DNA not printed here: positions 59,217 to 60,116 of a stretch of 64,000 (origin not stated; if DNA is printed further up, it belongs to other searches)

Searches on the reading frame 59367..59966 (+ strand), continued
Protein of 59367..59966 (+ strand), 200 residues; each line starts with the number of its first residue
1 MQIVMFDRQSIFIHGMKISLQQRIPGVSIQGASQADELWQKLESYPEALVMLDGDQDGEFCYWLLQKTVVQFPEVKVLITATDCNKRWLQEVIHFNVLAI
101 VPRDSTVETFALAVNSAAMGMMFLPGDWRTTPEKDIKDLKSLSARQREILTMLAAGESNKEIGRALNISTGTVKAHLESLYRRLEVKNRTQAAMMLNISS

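Call 23: find_homologous_proteins(query=window:59367-59966:+, max_evalue=0.00001)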
Query window:59367-59966:+ (200 aa): 966 proteins with E <= 0.00001 among 1095 candidates; the best 120 are listed.
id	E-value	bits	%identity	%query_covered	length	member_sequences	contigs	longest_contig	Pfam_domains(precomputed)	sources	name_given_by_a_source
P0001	8.5e-126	434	100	100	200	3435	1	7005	PF13936.13,PF00196.26,PF04545.23,PF08281.19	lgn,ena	-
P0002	1.1e-116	405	94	100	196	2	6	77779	PF13936.13,PF00196.26,PF04545.23,PF08281.19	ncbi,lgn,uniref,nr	ncbi:response regulator transcription factor [Escherichia albertii]|uniref:helix-turn-helix transcri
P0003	1.0e-114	398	95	100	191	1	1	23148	PF13936.13,PF00196.26,PF04545.23,PF08281.19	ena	-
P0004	5.4e-114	396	95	100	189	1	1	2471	PF13936.13,PF00196.26,PF04545.23,PF08281.19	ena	-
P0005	1.1e-112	392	91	100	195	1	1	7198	PF13936.13,PF00196.26,PF04545.23,PF08281.19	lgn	-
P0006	8.2e-112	389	87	100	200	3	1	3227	PF13936.13,PF00196.26,PF04545.23,PF08281.19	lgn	-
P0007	2.6e-111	387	93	100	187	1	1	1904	PF00196.26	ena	-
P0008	1.1e-108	379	93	100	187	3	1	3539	PF13936.13,PF00196.26,PF04545.23,PF08281.19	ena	-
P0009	6.9e-107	373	91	99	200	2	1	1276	PF00196.26,PF08281.19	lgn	-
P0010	9.5e-106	369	100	84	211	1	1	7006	PF00196.26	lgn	-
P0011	3.9e-105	367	89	96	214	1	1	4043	PF13936.13,PF00196.26,PF04545.23,PF08281.19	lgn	-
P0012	5.6e-105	366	100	84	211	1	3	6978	PF00196.26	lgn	-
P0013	6.4e-103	360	99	83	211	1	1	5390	PF00196.26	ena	-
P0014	6.5e-103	360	99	83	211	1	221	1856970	PF00196.26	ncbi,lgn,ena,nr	ncbi:transcriptional regulator YhjB [Escherichia coli KTE73]|nr:transcriptional regulator YhjB [Esch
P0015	6.5e-103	360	99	83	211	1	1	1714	PF00196.26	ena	-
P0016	6.5e-103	360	99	83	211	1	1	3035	PF00196.26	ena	-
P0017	8.9e-103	359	98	83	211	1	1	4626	PF00196.26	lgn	-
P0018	1.0e-102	359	99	83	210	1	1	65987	PF00196.26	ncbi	-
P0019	1.7e-102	358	98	83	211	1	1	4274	PF00196.26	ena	-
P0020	3.2e-102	357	98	83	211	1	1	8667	PF00196.26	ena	-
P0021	4.5e-102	357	98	83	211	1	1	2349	PF00196.26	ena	-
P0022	4.5e-102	357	98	83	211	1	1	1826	PF00196.26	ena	-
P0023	8.7e-102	356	98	83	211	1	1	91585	PF00196.26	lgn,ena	-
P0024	9.7e-102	356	100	81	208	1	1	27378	PF00196.26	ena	-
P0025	1.4e-101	355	83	99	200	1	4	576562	PF13936.13,PF00196.26,PF04545.23,PF08281.19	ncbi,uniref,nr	ncbi:helix-turn-helix transcriptional regulator [Citrobacter amalonaticus]|uniref:Helix-turn-helix t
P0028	1.5e-98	346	80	99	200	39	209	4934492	PF13936.13,PF00196.26,PF08281.19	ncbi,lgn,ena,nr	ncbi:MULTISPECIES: response regulator transcription factor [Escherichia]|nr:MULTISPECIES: response r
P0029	7.5e-98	343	80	99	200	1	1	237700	PF13936.13,PF00196.26,PF08281.19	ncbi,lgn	ncbi:TPA: response regulator transcription factor [Escherichia fergusonii]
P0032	3.7e-97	341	80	98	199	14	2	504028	PF13936.13,PF00196.26,PF08281.19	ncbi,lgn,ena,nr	ncbi:TPA: response regulator transcription factor [Citrobacter amalonaticus]|nr:response regulator t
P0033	5.2e-97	340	78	99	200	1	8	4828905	PF13936.13,PF00196.26,PF04545.23,PF08281.19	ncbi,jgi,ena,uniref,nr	ncbi:response regulator transcription factor [Intestinirhabdus alba]|jgi:DNA-binding NarL/FixJ famil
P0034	7.1e-97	340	80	98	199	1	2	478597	PF13936.13,PF00196.26,PF08281.19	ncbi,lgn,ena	ncbi:TPA: response regulator transcription factor [Citrobacter amalonaticus]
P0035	2.2e-96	338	95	85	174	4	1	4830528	PF13936.13,PF00196.26,PF04545.23,PF08281.19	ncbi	-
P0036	2.6e-96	338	79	98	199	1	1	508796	PF13936.13,PF00196.26,PF08281.19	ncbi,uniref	ncbi:response regulator transcription factor [Citrobacter telavivensis]|uniref:response regulator tr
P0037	4.1e-96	338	80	98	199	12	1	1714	PF13936.13,PF00196.26,PF04545.23,PF08281.19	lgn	-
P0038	9.6e-95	333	79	98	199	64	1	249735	PF00196.26,PF08281.19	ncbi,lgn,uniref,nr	ncbi:helix-turn-helix transcriptional regulator [Citrobacter amalonaticus]|uniref:helix-turn-helix t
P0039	2.9e-94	332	76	98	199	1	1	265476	PF13936.13,PF00196.26,PF04545.23,PF08281.19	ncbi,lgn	ncbi:TPA: response regulator transcription factor [Citrobacter sedlakii]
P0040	3.8e-94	331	78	98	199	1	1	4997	PF13936.13,PF00196.26,PF08281.19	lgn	-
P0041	4.1e-94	331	76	98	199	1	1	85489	PF13936.13,PF00196.26,PF04545.23,PF08281.19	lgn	-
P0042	5.1e-94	331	78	98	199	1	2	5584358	PF13936.13,PF00196.26,PF08281.19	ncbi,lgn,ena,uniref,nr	ncbi:response regulator transcription factor [Citrobacter farmeri]|uniref:LuxR family transcriptiona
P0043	7.7e-94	330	76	98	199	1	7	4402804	PF13936.13,PF00196.26,PF04545.23,PF08281.19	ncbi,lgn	ncbi:response regulator transcription factor [Citrobacter sedlakii]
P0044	8.9e-94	330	75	100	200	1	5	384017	PF13936.13,PF00196.26,PF04545.23,PF08281.19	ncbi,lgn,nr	ncbi:response regulator transcription factor [Salmonella enterica subsp. salamae]|nr:response regula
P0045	1.3e-93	329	83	100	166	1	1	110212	PF13936.13,PF00196.26,PF04545.23,PF08281.19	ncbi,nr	ncbi:helix-turn-helix transcriptional regulator [Escherichia coli]|nr:helix-turn-helix transcription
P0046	1.5e-93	329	76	98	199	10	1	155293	PF13936.13,PF00196.26,PF04545.23,PF08281.19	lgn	-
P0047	1.8e-93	329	78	100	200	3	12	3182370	PF13936.13,PF00196.26,PF04545.23,PF08281.19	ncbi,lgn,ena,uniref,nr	ncbi:response regulator transcription factor [Citrobacter sp. Marseille-Q6884]|uniref:response regul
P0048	2.2e-93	329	85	91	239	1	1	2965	PF13936.13,PF00196.26,PF04545.23,PF08281.19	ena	-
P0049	3.0e-93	328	82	100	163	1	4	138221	PF13936.13,PF00196.26,PF04545.23,PF08281.19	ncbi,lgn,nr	ncbi:DNA-binding response regulator [Escherichia coli]|nr:DNA-binding response regulator [Escherichi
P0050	1.1e-92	326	75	99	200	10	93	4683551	PF13936.13,PF00196.26,PF08281.19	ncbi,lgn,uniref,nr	ncbi:response regulator transcription factor [Salmonella bongori]|uniref:Response regulator transcri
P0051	1.2e-92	326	77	98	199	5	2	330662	PF00196.26,PF04545.23,PF08281.19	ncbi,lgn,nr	ncbi:response regulator transcription factor [Citrobacter amalonaticus]|nr:response regulator transc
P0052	1.9e-92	326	74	98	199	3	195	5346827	PF13936.13,PF00196.26,PF04545.23,PF08281.19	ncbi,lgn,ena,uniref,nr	ncbi:response regulator transcription factor [Citrobacter rodentium]|uniref:Transcriptional regulato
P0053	3.1e-92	325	76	98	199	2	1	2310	PF00196.26,PF04545.23,PF08281.19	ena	-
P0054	3.3e-92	325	99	75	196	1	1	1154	PF00196.26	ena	-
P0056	6.8e-92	324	76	98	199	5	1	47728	PF13936.13,PF00196.26,PF08281.19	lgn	-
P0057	6.8e-91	321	73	100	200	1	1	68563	PF13936.13,PF00196.26,PF04545.23,PF08281.19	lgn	-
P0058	1.1e-90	320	74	100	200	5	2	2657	PF13936.13,PF00196.26,PF08281.19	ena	-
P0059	1.2e-90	320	75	99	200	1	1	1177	PF13936.13,PF00196.26,PF08281.19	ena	-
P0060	1.2e-90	320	75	99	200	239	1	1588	PF13936.13,PF00196.26,PF08281.19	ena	-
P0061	1.2e-90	320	75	99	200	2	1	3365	PF13936.13,PF00196.26,PF08281.19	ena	-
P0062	1.3e-90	320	73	100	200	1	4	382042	PF13936.13,PF00196.26,PF08281.19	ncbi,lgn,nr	ncbi:response regulator transcription factor [Salmonella enterica]|nr:DNA-binding response regulator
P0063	1.3e-90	320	73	100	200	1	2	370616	PF13936.13,PF00196.26,PF04545.23,PF08281.19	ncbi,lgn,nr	ncbi:response regulator transcription factor [Salmonella enterica]|nr:response regulator transcripti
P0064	1.3e-90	320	73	100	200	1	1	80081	PF13936.13,PF00196.26,PF04545.23,PF08281.19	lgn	-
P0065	1.3e-90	320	74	100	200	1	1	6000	PF13936.13,PF00196.26,PF04545.23,PF08281.19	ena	-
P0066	1.7e-90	319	76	99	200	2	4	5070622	PF13936.13,PF00196.26,PF08281.19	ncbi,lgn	-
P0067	1.8e-90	319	73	100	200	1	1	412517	PF13936.13,PF00196.26,PF04545.23,PF08281.19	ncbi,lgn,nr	ncbi:response regulator transcription factor [Salmonella enterica]|nr:response regulator transcripti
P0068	1.8e-90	319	73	100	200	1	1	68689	PF13936.13,PF00196.26,PF04545.23,PF08281.19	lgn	-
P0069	1.9e-90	319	73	100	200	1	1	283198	PF13936.13,PF00196.26,PF04545.23,PF08281.19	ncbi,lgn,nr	ncbi:TPA: response regulator transcription factor [Salmonella enterica subsp. enterica serovar Enter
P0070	2.1e-90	319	74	100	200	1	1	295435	PF13936.13,PF00196.26,PF04545.23,PF08281.19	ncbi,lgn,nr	ncbi:response regulator transcription factor [Salmonella enterica]|nr:response regulator transcripti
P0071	2.3e-90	319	81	100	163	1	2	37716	PF13936.13,PF00196.26,PF04545.23,PF08281.19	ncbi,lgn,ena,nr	ncbi:TPA: response regulator transcription factor [Escherichia coli]|nr:response regulator transcrip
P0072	2.3e-90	319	76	99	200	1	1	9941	PF13936.13,PF00196.26,PF08281.19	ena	-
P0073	2.4e-90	319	73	100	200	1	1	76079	PF13936.13,PF00196.26,PF08281.19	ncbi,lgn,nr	ncbi:TPA: response regulator transcription factor [Salmonella enterica]|nr:response regulator transc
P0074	2.4e-90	319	73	100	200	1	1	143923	PF13936.13,PF00196.26,PF08281.19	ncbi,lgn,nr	ncbi:response regulator transcription factor [Salmonella enterica]|nr:response regulator transcripti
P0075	2.5e-90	319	73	100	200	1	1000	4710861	PF13936.13,PF00196.26,PF04545.23,PF08281.19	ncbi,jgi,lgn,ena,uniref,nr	ncbi:response regulator transcription factor [Salmonella enterica subsp. enterica serovar Enteritidi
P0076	2.6e-90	319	73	100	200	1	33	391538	PF13936.13,PF00196.26,PF08281.19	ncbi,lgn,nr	ncbi:TPA: response regulator transcription factor [Salmonella enterica]|nr:DNA-binding response regu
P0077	3.2e-90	318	73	100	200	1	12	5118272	PF13936.13,PF00196.26,PF04545.23,PF08281.19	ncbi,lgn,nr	ncbi:DNA-binding response regulator [Salmonella enterica subsp. salamae]|nr:response regulator trans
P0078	3.2e-90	318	73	100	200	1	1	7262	PF13936.13,PF00196.26,PF04545.23,PF08281.19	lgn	-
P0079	3.4e-90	318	73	100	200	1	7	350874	PF13936.13,PF00196.26,PF04545.23,PF08281.19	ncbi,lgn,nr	ncbi:response regulator transcription factor [Salmonella enterica subsp. enterica serovar Typhimuriu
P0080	3.4e-90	318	75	100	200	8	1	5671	PF13936.13,PF00196.26,PF08281.19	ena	-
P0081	3.5e-90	318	73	100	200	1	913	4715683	PF13936.13,PF00196.26,PF08281.19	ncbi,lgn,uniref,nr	ncbi:response regulator transcription factor [Salmonella enterica]|uniref:Response regulator transcr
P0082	3.5e-90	318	73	100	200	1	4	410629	PF13936.13,PF00196.26,PF04545.23,PF08281.19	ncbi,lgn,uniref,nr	ncbi:response regulator transcription factor [Salmonella enterica]|uniref:Response regulator transcr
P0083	3.5e-90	318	73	100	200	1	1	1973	PF13936.13,PF00196.26,PF04545.23,PF08281.19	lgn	-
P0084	3.5e-90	318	73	100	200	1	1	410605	PF13936.13,PF00196.26,PF04545.23,PF08281.19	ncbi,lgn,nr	ncbi:response regulator transcription factor [Salmonella enterica]|nr:response regulator transcripti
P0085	4.6e-90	318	73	100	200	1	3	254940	PF13936.13,PF00196.26,PF04545.23,PF08281.19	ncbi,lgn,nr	ncbi:response regulator transcription factor [Salmonella enterica subsp. enterica]|nr:DNA-binding re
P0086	4.7e-90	318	73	100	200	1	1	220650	PF13936.13,PF00196.26,PF04545.23,PF08281.19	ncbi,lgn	ncbi:TPA: response regulator transcription factor [Salmonella enterica subsp. enterica]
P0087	4.7e-90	318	73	100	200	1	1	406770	PF13936.13,PF00196.26,PF04545.23,PF08281.19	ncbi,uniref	ncbi:response regulator transcription factor [Salmonella sp. s55962]|uniref:response regulator trans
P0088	4.8e-90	318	74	100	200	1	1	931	PF13936.13,PF00196.26,PF04545.23,PF08281.19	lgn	-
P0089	4.8e-90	318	73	100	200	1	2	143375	PF13936.13,PF00196.26,PF04545.23,PF08281.19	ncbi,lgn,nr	ncbi:response regulator transcription factor [Salmonella enterica subsp. enterica serovar Enteritidi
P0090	5.4e-90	318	74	99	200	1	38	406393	PF13936.13,PF00196.26,PF04545.23,PF08281.19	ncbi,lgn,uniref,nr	ncbi:DNA-binding response regulator [Salmonella enterica subsp. enterica serovar Enteritidis]|uniref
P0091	6.0e-90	317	74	99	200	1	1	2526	PF13936.13,PF00196.26,PF08281.19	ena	-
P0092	6.1e-90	317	75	99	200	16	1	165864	PF13936.13,PF00196.26,PF08281.19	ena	-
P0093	6.1e-90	317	73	100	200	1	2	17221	PF13936.13,PF00196.26,PF04545.23,PF08281.19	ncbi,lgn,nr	ncbi:DNA-binding response regulator [Salmonella enterica subsp. salamae]|nr:DNA-binding response reg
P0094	6.1e-90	317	75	99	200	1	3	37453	PF13936.13,PF00196.26,PF08281.19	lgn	-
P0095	6.3e-90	317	75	99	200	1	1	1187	PF13936.13,PF00196.26,PF08281.19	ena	-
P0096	6.4e-90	317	73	100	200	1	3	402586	PF13936.13,PF00196.26,PF04545.23,PF08281.19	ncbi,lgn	ncbi:response regulator transcription factor [Salmonella enterica subsp. enterica serovar 4,[5],12:i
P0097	6.5e-90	317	73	100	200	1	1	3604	PF13936.13,PF00196.26,PF04545.23,PF08281.19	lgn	-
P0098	6.5e-90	317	73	100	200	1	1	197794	PF13936.13,PF00196.26,PF04545.23,PF08281.19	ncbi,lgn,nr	ncbi:response regulator transcription factor [Salmonella enterica]|nr:response regulator transcripti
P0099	6.6e-90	317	73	100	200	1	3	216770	PF13936.13,PF00196.26,PF04545.23,PF08281.19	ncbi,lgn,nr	ncbi:response regulator transcription factor [Salmonella enterica subsp. enterica serovar Typhimuriu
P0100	6.6e-90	317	73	100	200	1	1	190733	PF13936.13,PF00196.26,PF04545.23,PF08281.19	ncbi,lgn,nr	ncbi:response regulator transcription factor [Salmonella enterica]|nr:response regulator transcripti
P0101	6.6e-90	317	73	100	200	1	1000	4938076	PF13936.13,PF00196.26,PF08281.19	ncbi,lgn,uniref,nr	ncbi:response regulator transcription factor [Salmonella enterica]|uniref:DNA-binding response regul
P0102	6.6e-90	317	73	98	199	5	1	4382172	PF13936.13,PF00196.26,PF08281.19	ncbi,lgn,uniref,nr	ncbi:response regulator transcription factor [Citrobacter sp. RHB25-C09]|uniref:helix-turn-helix tra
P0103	6.6e-90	317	73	100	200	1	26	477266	PF13936.13,PF00196.26,PF04545.23,PF08281.19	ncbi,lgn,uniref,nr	ncbi:DNA-binding response regulator [Salmonella enterica subsp. enterica]|uniref:DNA-binding respons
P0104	6.6e-90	317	73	100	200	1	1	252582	PF13936.13,PF00196.26,PF08281.19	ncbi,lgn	ncbi:LuxR C-terminal-related transcriptional regulator [Salmonella enterica]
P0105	6.6e-90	317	73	100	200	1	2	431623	PF13936.13,PF00196.26,PF08281.19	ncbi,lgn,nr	ncbi:response regulator transcription factor [Salmonella enterica subsp. enterica]|nr:response regul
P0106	6.7e-90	317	73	100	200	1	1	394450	PF13936.13,PF00196.26,PF04545.23,PF08281.19,PF00072.31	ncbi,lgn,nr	ncbi:response regulator transcription factor [Salmonella enterica subsp. enterica serovar Newport]|n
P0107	6.8e-90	317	73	100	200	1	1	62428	PF13936.13,PF00196.26,PF04545.23,PF08281.19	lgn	-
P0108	7.4e-90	317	73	100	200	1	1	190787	PF13936.13,PF00196.26,PF08281.19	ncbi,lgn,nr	ncbi:response regulator transcription factor [Salmonella enterica subsp. enterica serovar Newport]|n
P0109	8.5e-90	317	73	100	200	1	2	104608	PF13936.13,PF00196.26,PF04545.23,PF08281.19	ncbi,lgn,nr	ncbi:response regulator transcription factor [Salmonella enterica]|nr:response regulator transcripti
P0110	8.7e-90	317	73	100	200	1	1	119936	PF13936.13,PF00196.26,PF04545.23,PF08281.19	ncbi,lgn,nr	ncbi:TPA: response regulator transcription factor [Salmonella enterica subsp. salamae]|nr:response r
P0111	8.7e-90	317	73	100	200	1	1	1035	PF13936.13,PF00196.26,PF08281.19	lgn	-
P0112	8.9e-90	317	73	100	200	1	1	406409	PF13936.13,PF00196.26,PF08281.19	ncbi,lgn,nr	ncbi:response regulator transcription factor [Salmonella enterica subsp. enterica serovar Enteritidi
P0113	8.9e-90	317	73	100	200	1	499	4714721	PF13936.13,PF00196.26,PF04545.23,PF08281.19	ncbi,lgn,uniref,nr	ncbi:TPA: response regulator transcription factor [Salmonella enterica subsp. enterica serovar Missi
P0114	9.0e-90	317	73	100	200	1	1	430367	PF13936.13,PF00196.26,PF04545.23,PF08281.19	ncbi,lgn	ncbi:response regulator transcription factor [Salmonella enterica]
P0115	9.0e-90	317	73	100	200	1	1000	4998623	PF13936.13,PF00196.26,PF04545.23,PF08281.19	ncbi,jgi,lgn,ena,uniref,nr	ncbi:DNA-binding response regulator [Salmonella enterica]|uniref:Transcriptional regulator n=59 Tax=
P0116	9.1e-90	317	73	100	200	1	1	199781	PF13936.13,PF00196.26,PF04545.23,PF08281.19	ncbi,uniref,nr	ncbi:response regulator transcription factor [Salmonella enterica]|uniref:response regulator transcr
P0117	9.1e-90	317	73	100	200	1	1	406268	PF13936.13,PF00196.26,PF04545.23,PF08281.19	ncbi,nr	ncbi:response regulator transcription factor [Salmonella enterica]|nr:response regulator transcripti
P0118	9.1e-90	317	73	100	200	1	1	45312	PF13936.13,PF00196.26,PF04545.23,PF08281.19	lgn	-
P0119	9.2e-90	317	73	100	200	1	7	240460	PF13936.13,PF00196.26,PF04545.23,PF08281.19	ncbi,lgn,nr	ncbi:response regulator transcription factor [Salmonella enterica]|nr:DNA-binding response regulator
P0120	9.2e-90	317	73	100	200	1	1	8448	PF13936.13,PF00196.26,PF04545.23,PF08281.19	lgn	-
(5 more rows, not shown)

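Call 33: find_encoding_contigs(protein=P0075, flank=5000, max_places=1)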
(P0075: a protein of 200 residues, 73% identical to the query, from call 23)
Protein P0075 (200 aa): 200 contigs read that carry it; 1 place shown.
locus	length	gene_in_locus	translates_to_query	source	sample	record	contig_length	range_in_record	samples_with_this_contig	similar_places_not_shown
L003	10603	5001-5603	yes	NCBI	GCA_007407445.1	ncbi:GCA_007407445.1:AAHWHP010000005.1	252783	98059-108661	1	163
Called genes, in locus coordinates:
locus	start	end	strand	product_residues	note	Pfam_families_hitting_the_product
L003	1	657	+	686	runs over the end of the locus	PF05170:AsmA, PF05359:DUF748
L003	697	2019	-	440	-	PF00083:Sugar_tr, PF07690:MFS_1, PF00083:Sugar_tr, PF07690:MFS_1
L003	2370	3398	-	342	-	PF03631:Virul_fac_BrkB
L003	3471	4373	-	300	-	PF00126:HTH_1, PF03466:LysR_substrate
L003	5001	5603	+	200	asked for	PF13936:HTH_38 (weak), PF00196:GerE, PF04545:Sigma70_r4 (faint), PF08281:Sigma70_r4_2 (weak)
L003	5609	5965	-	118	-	PF00959:Phage_lysozyme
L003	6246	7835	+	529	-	PF18729:HEPN_STY4199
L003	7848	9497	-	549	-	PF01204:Trehalase, PF22422:MGH1-like_GH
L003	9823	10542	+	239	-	PF00392:GntR, PF07702:UTRA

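Call 34: find_encoding_contigs(protein=P0052, flank=5000, max_places=1)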
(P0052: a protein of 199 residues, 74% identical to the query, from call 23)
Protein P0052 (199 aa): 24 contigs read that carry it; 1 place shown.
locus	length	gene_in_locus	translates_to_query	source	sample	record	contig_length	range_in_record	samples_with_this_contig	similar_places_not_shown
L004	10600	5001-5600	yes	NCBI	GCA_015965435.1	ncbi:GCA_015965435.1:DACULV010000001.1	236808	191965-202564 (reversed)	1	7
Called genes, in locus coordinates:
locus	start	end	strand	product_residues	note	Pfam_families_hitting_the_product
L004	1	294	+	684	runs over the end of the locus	PF05170:AsmA, PF05359:DUF748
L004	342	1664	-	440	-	PF00083:Sugar_tr, PF07690:MFS_1, PF00083:Sugar_tr, PF07690:MFS_1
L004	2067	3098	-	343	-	PF03631:Virul_fac_BrkB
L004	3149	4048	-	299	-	PF00126:HTH_1, PF03466:LysR_substrate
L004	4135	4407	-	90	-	-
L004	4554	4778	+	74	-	-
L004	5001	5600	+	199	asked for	PF00196:GerE, PF04545:Sigma70_r4 (weak), PF08281:Sigma70_r4_2, PF13936:HTH_38 (weak)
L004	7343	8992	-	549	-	PF01204:Trehalase, PF22422:MGH1-like_GH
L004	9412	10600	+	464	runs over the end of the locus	PF14376:Haem_bd, PF00034:Cytochrom_C (faint), PF03150:CCP_MauG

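Call 35: find_encoding_contigs(protein=P0033, flank=5000, max_places=1)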
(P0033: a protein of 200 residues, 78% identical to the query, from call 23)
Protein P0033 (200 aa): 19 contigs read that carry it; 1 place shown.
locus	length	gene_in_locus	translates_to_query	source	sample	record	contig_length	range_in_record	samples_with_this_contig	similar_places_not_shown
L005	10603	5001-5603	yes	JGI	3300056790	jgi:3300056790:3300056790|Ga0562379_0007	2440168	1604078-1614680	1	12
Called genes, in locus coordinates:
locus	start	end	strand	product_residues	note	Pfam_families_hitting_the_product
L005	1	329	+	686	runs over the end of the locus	PF05170:AsmA, PF05359:DUF748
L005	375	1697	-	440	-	PF00083:Sugar_tr, PF07690:MFS_1, PF00083:Sugar_tr, PF07690:MFS_1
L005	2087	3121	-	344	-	PF03631:Virul_fac_BrkB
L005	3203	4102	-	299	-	PF00126:HTH_1, PF03466:LysR_substrate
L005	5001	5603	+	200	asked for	PF13936:HTH_38 (faint), PF00196:GerE, PF04545:Sigma70_r4 (weak), PF08281:Sigma70_r4_2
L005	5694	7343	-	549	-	PF01204:Trehalase, PF22422:MGH1-like_GH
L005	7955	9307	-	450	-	PF07992:Pyr_redox_2, PF13738:Pyr_redox_3, PF00070:Pyr_redox, PF02852:Pyr_redox_dim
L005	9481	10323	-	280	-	PF04378:RsmJ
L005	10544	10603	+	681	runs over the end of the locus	PF19310:TOP_N, PF01432:Peptidase_M3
